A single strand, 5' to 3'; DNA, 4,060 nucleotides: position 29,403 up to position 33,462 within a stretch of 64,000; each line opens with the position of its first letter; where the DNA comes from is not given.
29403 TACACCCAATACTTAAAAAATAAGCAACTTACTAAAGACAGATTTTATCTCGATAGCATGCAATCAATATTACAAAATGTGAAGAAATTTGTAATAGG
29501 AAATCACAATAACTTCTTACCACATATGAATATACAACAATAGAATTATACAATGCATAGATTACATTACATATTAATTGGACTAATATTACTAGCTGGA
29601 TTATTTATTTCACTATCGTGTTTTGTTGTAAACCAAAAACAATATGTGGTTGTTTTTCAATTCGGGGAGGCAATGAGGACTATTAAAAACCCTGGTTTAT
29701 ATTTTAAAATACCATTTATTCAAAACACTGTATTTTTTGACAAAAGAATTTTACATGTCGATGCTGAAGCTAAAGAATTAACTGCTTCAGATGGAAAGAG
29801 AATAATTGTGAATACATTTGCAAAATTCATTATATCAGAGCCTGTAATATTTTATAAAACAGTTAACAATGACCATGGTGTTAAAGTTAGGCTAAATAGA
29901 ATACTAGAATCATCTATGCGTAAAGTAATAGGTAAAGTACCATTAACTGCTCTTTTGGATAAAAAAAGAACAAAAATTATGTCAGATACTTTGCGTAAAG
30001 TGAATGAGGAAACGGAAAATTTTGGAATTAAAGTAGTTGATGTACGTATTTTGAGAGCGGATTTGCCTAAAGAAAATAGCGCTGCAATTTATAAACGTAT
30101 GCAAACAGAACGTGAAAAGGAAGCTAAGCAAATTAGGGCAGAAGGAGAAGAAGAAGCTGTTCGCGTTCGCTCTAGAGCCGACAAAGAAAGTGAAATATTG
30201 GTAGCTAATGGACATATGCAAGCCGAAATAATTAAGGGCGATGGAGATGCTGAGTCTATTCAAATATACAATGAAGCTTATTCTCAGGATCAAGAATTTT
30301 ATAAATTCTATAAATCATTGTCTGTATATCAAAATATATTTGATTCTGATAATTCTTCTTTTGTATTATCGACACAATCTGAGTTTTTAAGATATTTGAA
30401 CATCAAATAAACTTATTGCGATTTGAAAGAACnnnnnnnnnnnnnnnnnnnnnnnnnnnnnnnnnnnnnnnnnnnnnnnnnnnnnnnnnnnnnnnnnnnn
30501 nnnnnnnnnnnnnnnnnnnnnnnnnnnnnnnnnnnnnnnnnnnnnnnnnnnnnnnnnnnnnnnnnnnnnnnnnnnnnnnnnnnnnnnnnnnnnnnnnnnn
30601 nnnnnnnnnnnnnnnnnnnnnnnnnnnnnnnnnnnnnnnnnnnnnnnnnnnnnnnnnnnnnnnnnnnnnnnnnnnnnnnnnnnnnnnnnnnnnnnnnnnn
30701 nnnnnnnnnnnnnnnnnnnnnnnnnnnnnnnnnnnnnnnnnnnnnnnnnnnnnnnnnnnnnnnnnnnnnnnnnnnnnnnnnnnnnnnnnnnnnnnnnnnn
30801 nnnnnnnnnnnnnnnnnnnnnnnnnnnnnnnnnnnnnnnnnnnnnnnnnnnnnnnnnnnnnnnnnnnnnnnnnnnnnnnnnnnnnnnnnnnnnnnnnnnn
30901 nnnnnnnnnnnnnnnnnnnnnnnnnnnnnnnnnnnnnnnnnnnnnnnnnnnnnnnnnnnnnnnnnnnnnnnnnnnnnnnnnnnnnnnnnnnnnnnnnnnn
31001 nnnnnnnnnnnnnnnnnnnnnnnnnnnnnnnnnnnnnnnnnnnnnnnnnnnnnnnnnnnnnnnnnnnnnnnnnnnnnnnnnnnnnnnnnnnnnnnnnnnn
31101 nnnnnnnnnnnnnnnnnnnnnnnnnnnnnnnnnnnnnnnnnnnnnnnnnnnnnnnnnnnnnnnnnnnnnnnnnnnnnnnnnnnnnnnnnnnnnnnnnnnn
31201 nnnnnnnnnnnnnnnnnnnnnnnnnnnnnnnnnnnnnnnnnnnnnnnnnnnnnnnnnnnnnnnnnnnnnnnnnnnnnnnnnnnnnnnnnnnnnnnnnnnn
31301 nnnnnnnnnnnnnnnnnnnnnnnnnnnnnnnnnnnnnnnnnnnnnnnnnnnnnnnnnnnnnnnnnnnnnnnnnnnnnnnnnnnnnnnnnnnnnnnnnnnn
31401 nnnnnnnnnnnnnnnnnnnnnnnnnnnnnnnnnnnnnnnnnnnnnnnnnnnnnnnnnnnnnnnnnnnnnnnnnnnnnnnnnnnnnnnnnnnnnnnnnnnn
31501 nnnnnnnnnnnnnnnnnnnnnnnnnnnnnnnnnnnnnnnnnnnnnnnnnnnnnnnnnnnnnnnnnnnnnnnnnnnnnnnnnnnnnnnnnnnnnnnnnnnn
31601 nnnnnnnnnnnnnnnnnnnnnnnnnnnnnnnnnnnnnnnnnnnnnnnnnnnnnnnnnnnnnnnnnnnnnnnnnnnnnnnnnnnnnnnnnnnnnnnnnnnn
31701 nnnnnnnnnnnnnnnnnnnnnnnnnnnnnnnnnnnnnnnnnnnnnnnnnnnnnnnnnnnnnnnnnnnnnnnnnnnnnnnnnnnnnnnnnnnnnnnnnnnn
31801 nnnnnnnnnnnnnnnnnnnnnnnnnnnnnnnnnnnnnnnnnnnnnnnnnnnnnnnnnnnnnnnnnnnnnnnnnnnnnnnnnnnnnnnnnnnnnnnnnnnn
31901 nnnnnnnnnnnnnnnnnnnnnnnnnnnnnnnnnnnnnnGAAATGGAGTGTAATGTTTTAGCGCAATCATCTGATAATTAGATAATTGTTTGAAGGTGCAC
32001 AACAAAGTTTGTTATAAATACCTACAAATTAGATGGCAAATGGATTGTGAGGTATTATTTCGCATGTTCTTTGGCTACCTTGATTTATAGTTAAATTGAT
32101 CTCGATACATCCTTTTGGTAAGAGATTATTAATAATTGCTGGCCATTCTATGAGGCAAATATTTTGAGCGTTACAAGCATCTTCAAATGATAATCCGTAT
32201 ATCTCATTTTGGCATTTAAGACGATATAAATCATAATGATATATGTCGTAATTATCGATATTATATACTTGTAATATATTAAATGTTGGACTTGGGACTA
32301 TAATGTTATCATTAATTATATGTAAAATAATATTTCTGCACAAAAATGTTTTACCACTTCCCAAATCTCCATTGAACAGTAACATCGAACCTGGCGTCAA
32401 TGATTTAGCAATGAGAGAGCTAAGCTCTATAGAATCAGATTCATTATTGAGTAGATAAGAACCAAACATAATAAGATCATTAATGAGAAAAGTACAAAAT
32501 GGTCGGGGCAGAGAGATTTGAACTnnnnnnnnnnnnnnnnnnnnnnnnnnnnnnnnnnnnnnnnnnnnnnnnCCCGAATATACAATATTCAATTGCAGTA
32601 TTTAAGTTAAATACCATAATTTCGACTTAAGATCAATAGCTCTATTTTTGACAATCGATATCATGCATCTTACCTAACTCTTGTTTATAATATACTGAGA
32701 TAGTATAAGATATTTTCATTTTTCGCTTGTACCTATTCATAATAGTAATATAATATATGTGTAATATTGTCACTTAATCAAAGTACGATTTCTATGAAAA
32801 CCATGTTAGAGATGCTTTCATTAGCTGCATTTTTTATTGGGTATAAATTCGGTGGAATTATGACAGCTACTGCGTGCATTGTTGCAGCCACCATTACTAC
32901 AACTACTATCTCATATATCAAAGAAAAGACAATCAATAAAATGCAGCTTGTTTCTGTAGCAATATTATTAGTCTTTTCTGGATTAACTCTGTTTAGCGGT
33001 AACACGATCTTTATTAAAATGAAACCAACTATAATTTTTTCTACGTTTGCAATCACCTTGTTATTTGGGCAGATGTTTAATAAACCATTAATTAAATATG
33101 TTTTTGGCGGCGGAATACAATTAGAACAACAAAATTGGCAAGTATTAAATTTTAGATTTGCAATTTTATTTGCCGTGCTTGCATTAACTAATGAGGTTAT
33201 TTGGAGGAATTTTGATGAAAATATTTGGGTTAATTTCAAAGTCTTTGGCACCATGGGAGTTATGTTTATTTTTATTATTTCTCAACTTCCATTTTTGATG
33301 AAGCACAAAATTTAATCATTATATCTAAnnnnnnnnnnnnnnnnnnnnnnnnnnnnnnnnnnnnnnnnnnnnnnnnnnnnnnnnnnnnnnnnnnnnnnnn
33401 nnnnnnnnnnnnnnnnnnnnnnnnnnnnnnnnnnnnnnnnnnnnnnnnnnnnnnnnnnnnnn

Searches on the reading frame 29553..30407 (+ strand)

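Call 26: search_protein_families(library=pfam, proteins=[window:29553-30407:+], max_evalue=0.001)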
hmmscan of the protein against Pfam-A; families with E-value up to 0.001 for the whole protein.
window:29553-30407:+ (285 aa): 1 family
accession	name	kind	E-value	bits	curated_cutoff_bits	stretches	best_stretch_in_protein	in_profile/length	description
PF01145.31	Band_7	-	7.4e-33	114.5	23.6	1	24-199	1-175/176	SPFH domain / Band 7 family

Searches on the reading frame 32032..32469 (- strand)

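Call 26: search_protein_families(library=pfam, proteins=[window:32032-32469:-], max_evalue=0.001)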
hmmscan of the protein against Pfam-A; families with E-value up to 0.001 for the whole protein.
window:32032-32469:- (146 aa): 1 family
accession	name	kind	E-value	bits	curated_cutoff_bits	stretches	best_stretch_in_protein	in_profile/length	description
PF02367.23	TsaE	-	8.7e-31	107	26.6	1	8-134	2-126/128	Threonylcarbamoyl adenosine biosynthesis protein TsaE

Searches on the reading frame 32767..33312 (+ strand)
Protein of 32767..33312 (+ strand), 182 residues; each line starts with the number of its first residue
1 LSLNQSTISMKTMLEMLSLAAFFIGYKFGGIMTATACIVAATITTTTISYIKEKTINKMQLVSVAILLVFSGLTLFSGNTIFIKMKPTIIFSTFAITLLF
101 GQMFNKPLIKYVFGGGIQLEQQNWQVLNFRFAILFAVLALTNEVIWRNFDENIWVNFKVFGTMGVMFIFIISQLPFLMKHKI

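Call 27: search_protein_families(library=pfam, proteins=[window:32767-33312:+], max_evalue=0.0001)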
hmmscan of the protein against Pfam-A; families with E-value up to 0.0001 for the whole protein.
window:32767-33312:+ (182 aa): 1 family
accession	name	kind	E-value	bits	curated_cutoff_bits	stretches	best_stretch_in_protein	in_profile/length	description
PF04279.20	IspA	-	2.7e-53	181.2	28.7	1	10-181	1-173/176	Intracellular septation protein A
